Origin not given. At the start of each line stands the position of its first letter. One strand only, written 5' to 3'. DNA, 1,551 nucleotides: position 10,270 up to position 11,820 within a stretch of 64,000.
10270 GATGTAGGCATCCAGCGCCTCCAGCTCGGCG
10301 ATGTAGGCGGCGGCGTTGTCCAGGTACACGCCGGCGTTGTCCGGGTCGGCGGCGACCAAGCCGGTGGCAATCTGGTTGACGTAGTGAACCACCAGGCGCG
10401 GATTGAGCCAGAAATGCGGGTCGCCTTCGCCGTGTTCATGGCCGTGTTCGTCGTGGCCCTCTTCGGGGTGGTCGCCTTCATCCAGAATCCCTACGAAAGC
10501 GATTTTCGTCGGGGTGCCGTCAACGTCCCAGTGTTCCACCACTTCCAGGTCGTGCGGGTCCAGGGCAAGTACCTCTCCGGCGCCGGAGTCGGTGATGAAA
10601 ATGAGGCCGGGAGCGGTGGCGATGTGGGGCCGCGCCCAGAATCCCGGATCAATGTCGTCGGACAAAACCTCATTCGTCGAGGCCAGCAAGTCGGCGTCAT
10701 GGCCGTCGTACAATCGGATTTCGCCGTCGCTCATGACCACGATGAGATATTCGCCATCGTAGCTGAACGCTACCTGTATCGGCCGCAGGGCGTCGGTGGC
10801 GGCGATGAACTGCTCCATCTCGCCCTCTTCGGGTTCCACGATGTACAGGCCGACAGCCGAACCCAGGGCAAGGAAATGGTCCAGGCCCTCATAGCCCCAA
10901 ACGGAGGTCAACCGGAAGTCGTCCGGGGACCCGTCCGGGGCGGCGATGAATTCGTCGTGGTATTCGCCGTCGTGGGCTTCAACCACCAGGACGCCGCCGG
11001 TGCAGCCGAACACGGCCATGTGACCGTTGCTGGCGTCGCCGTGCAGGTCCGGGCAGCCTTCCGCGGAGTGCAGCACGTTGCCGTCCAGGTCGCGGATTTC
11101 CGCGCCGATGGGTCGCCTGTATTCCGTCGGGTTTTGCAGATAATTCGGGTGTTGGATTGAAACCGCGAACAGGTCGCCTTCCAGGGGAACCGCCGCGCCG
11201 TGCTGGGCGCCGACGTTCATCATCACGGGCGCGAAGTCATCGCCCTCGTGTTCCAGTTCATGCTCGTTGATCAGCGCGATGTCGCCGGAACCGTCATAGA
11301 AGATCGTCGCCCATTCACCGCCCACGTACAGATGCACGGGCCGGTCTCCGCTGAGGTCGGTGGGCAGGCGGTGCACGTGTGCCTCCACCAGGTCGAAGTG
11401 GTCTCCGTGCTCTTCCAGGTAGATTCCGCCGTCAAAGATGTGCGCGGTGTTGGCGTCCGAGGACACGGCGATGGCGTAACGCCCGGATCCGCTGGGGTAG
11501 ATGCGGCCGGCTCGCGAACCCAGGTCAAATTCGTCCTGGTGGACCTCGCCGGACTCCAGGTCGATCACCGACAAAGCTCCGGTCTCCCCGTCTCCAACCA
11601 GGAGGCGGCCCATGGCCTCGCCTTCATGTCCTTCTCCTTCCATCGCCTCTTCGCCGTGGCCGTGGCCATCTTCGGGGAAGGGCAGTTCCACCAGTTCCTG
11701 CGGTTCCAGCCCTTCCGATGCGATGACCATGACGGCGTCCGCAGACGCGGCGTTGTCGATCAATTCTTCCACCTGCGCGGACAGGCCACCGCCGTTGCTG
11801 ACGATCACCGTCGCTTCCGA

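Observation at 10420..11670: ZnuA-type zinc-binding protein with a ~400-aa beta-propeller (AztD-metallochaperone-like) inserted in its His-rich loop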

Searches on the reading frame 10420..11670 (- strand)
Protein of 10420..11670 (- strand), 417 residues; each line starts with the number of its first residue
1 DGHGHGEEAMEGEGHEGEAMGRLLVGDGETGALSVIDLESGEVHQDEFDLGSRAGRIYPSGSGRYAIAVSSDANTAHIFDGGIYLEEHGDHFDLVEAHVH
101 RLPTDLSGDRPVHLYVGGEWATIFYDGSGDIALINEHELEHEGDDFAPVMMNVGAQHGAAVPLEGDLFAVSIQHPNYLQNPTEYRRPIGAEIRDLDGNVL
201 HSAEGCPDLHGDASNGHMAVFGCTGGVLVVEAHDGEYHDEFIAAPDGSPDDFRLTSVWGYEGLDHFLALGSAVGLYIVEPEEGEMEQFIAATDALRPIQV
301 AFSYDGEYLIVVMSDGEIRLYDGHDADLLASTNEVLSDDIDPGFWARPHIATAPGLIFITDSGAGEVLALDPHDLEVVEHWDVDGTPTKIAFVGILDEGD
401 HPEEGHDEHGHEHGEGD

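Call 12: search_solved_structures(query=window:10420-11670:-, max_evalue=0.01, show_alignments=2)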
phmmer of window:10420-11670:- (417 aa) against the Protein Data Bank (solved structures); distinct sequences matched with E-value up to 0.01: 3.
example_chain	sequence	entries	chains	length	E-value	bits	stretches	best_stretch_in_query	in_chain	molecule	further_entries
6cmk_B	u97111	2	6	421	1.3e-26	97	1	16-414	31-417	AztD protein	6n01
6ck1_B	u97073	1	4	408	3.5e-26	95.5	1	12-394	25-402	A1B2F4 protein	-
3vgz_A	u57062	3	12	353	0.0051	19.2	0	298-374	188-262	Uncharacterized protein YncE | PQQ-dependent catabolism-associated beta-propeller protein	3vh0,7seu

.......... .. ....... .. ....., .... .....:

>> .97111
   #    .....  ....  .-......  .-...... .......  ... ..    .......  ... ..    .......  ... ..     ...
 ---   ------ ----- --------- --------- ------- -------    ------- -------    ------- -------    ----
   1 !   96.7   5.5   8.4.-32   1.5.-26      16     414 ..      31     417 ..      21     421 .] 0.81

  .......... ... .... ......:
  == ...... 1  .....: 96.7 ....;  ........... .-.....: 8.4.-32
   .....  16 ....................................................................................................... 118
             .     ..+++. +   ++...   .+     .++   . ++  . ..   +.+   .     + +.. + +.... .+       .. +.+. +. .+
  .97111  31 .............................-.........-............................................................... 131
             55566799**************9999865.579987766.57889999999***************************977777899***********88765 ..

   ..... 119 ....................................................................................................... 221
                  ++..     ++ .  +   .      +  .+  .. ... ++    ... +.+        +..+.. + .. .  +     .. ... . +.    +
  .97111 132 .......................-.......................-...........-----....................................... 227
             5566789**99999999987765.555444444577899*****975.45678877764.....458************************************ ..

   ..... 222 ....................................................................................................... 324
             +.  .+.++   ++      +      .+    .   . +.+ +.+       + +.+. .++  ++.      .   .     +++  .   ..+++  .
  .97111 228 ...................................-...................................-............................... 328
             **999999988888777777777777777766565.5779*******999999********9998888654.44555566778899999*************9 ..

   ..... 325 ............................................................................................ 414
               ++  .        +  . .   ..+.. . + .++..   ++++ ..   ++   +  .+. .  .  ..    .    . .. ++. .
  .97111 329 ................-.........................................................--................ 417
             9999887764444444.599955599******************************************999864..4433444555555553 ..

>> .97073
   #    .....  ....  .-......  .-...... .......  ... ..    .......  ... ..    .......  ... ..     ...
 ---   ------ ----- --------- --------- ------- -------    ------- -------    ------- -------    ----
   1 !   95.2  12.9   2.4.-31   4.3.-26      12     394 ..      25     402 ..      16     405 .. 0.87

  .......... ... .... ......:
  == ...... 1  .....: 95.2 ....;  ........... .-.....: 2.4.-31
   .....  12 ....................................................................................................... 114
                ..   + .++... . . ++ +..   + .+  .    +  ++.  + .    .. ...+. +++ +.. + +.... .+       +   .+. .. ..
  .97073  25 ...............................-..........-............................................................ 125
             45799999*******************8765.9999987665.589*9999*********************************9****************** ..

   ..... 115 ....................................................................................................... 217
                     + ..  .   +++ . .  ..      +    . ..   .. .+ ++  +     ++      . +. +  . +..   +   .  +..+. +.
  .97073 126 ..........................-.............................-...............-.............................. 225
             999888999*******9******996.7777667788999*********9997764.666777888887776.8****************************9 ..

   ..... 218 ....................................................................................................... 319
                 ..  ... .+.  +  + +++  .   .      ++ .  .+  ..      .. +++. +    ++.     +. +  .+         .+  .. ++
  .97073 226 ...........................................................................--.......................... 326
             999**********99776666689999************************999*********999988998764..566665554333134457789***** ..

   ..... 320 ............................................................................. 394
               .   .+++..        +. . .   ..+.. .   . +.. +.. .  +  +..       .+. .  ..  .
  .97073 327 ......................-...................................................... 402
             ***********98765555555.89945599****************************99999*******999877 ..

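Call 23: search_protein_representatives(protein=window:10420-11670:-)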
Query: 417 residues. Proteins with E-value up to 0.001 (for the whole library): 690; up to 1e-10: 424; up to 1e-30: 61. The best 150 are listed.
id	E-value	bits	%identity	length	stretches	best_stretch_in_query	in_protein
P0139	1.6e-173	594.4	70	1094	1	15-411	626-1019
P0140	3.9e-157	540.3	69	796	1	5-412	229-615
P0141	1.2e-153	528.9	58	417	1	18-397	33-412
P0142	4.6e-141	487.4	77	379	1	3-289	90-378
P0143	6.9e-136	470.3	35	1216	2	12-413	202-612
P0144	1.0e-129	450.0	52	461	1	14-396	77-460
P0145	1.6e-100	353.8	66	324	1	172-405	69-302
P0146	2.6e-82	293.7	63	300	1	2-213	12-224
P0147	5.3e-81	289.4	71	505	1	2-191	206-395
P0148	1.3e-76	274.9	39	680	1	12-401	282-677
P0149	2.0e-75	271.1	45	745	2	175-414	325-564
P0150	2.5e-74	267.5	40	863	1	3-416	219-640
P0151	4.9e-68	246.7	68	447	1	9-182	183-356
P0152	7.2e-68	246.1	37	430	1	11-401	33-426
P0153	1.6e-67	245.0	79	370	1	273-413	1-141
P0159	7.9e-58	213.1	36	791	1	2-416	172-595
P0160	1.5e-57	212.1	36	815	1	11-415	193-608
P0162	4.7e-55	203.9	34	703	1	14-397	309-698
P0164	2.0e-51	192.0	28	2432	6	17-404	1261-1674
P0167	1.5e-44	169.3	31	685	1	22-415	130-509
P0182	1.1e-35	140.0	31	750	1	19-417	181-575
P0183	2.7e-35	138.8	34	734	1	4-416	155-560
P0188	3.2e-32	128.7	32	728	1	1-404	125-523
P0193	1.0e-31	127.0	30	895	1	6-416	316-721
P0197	3.7e-31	125.1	29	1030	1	1-413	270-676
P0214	4.0e-28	115.2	30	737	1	14-417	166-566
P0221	7.2e-28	114.3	33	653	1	21-394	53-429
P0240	6.9e-26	107.8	30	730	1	4-415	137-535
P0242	7.8e-26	107.6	32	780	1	11-412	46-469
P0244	8.5e-26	107.5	33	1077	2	1-395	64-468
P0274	1.2e-23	100.5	25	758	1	14-411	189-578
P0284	5.8e-23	98.1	29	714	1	15-394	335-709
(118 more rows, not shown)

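Call 25: search_protein_families(library=pfam, proteins=[P0139, P0143, P0148, P0150, P0159, P0160, P0162, P0167, P0182, P0183], max_evalue=0.0001)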
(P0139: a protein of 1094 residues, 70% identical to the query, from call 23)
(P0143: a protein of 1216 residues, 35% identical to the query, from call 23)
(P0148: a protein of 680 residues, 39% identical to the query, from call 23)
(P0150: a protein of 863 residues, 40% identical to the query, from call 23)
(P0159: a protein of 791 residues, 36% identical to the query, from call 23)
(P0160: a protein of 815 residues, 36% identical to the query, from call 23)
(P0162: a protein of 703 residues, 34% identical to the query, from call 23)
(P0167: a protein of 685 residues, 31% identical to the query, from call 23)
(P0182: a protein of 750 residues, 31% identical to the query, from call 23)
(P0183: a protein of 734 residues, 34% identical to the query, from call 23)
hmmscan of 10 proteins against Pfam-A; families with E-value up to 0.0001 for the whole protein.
P0139 (1094 aa): 0 families

P0143 (1216 aa): 4 families
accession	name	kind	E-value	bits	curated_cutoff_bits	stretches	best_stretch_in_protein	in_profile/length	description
PF01297.22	ZnuA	-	1.8e-77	260.8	29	2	1022-1213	81-263/263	Zinc-uptake complex component A periplasmic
PF08450.18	SGL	-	4e-09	36.9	26.3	0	413-530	52-164/246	SMP-30/Gluconolactonase/LRE-like region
PF13360.13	PQQ_2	-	1e-05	25.8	27.6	0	506-639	115-226/233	Outer membrane protein assembly factor BamB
PF12894.13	ANAPC4_WD40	-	3.8e-05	24.3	22.9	0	485-539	26-80/91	Anaphase-promoting complex subunit 4 WD40 domain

P0148 (680 aa): 0 families

P0150 (863 aa): 1 family
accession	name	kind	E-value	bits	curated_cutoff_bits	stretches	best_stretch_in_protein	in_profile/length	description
PF01297.22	ZnuA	-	5.9e-72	242.7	29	2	660-858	97-261/263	Zinc-uptake complex component A periplasmic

P0159 (791 aa): 1 family
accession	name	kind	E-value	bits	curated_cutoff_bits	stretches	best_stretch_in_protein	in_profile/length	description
PF01297.22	ZnuA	-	4e-78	263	29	2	594-789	97-263/263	Zinc-uptake complex component A periplasmic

P0160 (815 aa): 1 family
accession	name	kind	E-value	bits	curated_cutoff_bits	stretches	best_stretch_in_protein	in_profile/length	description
PF01297.22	ZnuA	-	1.5e-61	208.6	29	2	622-814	97-262/263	Zinc-uptake complex component A periplasmic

P0162 (703 aa): 0 families

P0167 (685 aa): 1 family
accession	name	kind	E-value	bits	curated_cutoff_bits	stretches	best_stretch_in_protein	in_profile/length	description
PF01297.22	ZnuA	-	1.5e-80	270.9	29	2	486-683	75-263/263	Zinc-uptake complex component A periplasmic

P0182 (750 aa): 1 family
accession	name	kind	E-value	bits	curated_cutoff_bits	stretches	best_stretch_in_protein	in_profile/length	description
PF01297.22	ZnuA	-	1.7e-81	274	29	2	561-747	87-263/263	Zinc-uptake complex component A periplasmic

P0183 (734 aa): 1 family
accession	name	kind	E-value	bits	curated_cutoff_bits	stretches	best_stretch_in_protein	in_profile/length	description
PF01297.22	ZnuA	-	8.4e-82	275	29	2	547-732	85-263/263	Zinc-uptake complex component A periplasmic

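Call 26: search_protein_families(library=pfam, proteins=[P0188, P0193, P0197, P0214, P0240, P0242, P0274, P0221, P0244, P0284], max_evalue=0.0001)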
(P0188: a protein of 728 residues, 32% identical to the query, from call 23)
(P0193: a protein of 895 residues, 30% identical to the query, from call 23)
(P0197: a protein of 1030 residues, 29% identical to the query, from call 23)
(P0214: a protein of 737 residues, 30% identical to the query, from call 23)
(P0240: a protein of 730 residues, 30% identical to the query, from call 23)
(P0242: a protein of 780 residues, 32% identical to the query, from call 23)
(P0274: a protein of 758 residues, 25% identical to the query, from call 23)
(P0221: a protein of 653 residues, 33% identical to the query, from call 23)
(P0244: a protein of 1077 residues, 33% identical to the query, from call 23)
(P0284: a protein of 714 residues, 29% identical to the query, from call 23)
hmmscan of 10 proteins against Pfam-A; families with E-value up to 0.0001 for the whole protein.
P0188 (728 aa): 1 family
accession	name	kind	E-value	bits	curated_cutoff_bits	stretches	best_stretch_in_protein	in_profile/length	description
PF01297.22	ZnuA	-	9.3e-88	294.5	29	2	529-726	75-263/263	Zinc-uptake complex component A periplasmic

P0193 (895 aa): 2 families
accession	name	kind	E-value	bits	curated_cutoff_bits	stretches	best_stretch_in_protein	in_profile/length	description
PF01297.22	ZnuA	-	4.2e-85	285.8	29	2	705-893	86-263/263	Zinc-uptake complex component A periplasmic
PF09223.17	ZinT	-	1.8e-10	41.4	27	1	128-281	18-175/181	ZinT (YodA) periplasmic lipocalin-like zinc-recruitment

P0197 (1030 aa): 3 families
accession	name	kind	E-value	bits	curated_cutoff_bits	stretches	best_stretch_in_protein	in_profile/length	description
PF13517.12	FG-GAP_3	-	3.6e-53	178.5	26.9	5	56-118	1-61/61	FG-GAP-like repeat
PF01839.29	FG-GAP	-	2.7e-19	69.1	22.1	0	764-788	4-31/37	FG-GAP repeat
PF07593.17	UnbV_ASPIC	-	1.8e-11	44.1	23.4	1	945-1010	1-66/68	ASPIC and UnbV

P0214 (737 aa): 1 family
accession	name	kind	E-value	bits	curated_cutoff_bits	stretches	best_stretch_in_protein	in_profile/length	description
PF01297.22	ZnuA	-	2.3e-77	260.5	29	2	555-734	88-263/263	Zinc-uptake complex component A periplasmic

P0240 (730 aa): 1 family
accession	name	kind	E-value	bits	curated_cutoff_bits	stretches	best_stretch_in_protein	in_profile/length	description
PF01297.22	ZnuA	-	7.9e-87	291.5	29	2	533-727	79-263/263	Zinc-uptake complex component A periplasmic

P0242 (780 aa): 2 families
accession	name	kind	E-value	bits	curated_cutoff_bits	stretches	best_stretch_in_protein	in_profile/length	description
PF13860.13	FlgD_ig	-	5.2e-08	33.2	27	1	705-765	17-73/79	FlgD Ig-like domain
PF18962.6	Por_Secre_tail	-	5.9e-05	23.7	27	0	692-778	2-75/75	Secretion system C-terminal sorting domain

P0274 (758 aa): 1 family
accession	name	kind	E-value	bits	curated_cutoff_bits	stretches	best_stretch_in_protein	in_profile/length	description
PF01297.22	ZnuA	-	3.8e-81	272.9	29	2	574-756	87-263/263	Zinc-uptake complex component A periplasmic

P0221 (653 aa): 0 families

P0244 (1077 aa): 1 family
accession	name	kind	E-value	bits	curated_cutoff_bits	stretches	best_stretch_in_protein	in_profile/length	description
PF09223.17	ZinT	-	2.1e-11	44.4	27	1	490-641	19-169/181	ZinT (YodA) periplasmic lipocalin-like zinc-recruitment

P0284 (714 aa): 0 families

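Call 27: list_cluster_members(proteins=[P0150, P0159, P0160, P0167, P0182, P0183, P0188, P0193, P0214, P0143])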
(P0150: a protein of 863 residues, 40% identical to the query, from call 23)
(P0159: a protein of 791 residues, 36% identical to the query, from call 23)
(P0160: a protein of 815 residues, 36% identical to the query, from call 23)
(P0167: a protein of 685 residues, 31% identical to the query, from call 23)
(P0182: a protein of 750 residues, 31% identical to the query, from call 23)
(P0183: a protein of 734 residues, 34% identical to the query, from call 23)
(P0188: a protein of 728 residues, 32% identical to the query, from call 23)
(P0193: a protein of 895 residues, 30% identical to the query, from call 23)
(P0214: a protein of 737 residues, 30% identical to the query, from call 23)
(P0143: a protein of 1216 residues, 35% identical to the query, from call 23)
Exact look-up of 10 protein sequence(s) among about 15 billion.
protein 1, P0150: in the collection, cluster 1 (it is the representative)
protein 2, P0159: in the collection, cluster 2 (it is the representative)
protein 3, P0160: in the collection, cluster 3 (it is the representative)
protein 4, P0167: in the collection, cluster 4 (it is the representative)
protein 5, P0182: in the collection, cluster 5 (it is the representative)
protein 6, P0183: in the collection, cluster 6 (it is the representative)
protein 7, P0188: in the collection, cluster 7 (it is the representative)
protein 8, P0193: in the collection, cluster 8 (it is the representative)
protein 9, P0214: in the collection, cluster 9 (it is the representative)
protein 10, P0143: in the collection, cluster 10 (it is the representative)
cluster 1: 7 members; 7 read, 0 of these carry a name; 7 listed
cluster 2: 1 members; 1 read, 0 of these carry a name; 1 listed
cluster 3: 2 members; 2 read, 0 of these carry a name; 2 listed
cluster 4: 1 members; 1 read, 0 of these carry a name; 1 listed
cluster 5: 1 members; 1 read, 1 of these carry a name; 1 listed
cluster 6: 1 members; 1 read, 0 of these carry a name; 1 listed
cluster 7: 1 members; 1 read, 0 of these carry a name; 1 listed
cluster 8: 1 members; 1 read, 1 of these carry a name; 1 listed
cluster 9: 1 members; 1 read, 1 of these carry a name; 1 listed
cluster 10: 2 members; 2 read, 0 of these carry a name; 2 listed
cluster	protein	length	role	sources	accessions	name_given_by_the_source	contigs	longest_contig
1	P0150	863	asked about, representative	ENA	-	-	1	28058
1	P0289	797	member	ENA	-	-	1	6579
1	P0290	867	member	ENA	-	-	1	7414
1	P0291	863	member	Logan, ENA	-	-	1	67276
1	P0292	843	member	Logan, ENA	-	-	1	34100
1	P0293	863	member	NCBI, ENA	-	-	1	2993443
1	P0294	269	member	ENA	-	-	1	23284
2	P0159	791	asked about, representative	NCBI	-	-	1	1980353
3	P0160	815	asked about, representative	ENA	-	-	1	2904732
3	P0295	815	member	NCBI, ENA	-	-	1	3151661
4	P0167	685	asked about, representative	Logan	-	-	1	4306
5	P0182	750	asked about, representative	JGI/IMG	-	ABC-type Zn uptake system ZnuABC Zn-binding protein ZnuA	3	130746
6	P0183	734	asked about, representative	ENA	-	-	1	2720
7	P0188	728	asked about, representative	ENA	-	-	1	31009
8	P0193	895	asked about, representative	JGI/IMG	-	ABC-type Zn uptake system ZnuABC Zn-binding protein ZnuA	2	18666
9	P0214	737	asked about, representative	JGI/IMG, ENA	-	ABC-type Zn uptake system ZnuABC Zn-binding protein ZnuA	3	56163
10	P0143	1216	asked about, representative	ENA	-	-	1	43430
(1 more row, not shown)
